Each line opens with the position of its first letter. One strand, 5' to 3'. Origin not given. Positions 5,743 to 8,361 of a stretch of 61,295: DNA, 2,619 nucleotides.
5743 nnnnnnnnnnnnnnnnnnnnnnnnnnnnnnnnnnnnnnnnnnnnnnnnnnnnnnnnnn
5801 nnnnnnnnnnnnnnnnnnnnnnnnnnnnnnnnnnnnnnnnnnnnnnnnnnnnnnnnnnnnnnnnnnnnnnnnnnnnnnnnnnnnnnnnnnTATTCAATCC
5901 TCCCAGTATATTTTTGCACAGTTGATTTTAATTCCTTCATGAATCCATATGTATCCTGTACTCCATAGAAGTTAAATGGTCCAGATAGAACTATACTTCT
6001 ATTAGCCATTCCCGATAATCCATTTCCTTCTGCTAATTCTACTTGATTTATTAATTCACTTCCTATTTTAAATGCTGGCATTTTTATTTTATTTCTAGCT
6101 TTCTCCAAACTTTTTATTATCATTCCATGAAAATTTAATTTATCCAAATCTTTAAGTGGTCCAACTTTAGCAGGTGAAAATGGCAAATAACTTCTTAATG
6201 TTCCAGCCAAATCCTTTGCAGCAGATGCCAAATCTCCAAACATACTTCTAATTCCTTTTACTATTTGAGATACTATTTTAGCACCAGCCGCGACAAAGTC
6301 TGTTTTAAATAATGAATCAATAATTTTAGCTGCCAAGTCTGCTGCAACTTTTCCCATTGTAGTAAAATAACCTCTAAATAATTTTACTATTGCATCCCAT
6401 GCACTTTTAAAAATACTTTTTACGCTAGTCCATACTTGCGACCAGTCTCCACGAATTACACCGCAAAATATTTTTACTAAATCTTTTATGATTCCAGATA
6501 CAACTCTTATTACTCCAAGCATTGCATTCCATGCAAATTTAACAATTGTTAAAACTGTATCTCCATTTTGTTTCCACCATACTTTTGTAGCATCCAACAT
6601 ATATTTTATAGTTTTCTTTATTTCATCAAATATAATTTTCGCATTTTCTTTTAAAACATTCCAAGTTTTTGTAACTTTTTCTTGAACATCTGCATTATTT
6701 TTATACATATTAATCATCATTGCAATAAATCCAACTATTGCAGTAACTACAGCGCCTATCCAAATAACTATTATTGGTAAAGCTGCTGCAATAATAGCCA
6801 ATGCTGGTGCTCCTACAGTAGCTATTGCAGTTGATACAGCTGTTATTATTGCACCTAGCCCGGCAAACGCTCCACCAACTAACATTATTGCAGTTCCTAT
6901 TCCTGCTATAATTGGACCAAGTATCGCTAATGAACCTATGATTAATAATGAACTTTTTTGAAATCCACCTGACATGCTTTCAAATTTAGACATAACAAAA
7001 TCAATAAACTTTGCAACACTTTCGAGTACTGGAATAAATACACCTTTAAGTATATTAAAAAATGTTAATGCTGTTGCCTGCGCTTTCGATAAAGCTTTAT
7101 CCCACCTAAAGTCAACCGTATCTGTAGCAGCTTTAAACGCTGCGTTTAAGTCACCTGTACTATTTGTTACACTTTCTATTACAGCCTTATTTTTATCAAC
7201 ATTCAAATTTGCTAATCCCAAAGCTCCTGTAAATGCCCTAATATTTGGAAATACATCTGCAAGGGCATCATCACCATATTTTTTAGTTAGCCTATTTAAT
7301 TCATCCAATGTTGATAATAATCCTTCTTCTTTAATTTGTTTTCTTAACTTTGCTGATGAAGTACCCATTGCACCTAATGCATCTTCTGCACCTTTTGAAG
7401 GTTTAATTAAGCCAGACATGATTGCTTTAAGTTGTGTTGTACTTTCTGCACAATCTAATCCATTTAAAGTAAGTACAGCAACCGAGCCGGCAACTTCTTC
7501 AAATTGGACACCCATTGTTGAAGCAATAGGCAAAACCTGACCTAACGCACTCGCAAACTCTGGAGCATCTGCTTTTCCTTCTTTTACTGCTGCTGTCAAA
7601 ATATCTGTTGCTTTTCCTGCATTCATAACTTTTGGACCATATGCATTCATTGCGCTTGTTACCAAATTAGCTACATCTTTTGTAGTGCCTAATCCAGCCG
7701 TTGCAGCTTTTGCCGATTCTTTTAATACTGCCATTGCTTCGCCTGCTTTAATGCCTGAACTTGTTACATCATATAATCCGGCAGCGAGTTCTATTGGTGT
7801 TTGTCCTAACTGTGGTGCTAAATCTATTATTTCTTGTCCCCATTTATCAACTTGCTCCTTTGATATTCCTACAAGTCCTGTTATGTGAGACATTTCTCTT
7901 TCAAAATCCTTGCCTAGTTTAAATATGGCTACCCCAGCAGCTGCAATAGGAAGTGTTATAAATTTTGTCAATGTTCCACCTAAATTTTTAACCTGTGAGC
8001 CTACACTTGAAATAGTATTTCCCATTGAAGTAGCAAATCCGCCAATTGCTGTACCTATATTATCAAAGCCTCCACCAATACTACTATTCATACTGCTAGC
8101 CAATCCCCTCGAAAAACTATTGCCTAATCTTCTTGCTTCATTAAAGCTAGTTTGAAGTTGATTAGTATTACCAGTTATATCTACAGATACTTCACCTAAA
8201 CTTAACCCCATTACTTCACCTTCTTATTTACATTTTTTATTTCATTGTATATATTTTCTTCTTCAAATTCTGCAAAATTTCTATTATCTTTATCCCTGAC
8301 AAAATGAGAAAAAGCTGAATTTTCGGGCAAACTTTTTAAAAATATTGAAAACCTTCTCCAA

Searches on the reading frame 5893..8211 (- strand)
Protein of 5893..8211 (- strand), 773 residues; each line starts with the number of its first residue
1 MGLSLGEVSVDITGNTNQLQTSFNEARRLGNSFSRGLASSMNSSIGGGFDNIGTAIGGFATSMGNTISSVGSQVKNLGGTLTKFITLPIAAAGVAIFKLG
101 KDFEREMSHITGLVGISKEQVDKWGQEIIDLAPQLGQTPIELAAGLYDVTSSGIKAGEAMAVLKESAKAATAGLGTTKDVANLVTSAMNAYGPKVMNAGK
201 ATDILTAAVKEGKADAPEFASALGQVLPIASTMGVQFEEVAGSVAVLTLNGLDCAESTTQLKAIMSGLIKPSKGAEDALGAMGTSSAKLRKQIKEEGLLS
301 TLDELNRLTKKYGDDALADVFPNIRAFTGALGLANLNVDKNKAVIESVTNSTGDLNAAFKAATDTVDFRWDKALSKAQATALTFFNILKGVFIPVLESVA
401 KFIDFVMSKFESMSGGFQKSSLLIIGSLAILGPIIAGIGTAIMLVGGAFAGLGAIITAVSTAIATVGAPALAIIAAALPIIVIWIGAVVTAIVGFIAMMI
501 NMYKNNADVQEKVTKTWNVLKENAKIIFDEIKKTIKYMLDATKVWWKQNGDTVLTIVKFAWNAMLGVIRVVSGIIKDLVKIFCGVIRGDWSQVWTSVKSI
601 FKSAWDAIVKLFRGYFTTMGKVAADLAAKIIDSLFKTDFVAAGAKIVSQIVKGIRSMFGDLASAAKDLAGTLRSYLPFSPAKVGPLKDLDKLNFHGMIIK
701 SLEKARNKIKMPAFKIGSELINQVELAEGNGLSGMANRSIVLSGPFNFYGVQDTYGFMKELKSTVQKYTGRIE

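Call 34: search_protein_families(library=pfam, proteins=[window:5893-8211:-], max_evalue=0.01)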
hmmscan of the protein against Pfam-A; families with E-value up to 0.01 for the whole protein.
window:5893-8211:- (773 aa): 2 families
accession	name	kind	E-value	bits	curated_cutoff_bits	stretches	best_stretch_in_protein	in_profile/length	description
PF10145.14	PhageMin_Tail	-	1.9e-30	106.7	33.2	1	131-320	3-195/201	Phage-related minor tail protein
PF20155.4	TMP_3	-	0.0013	18.9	41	1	142-239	13-110/192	Tape measure protein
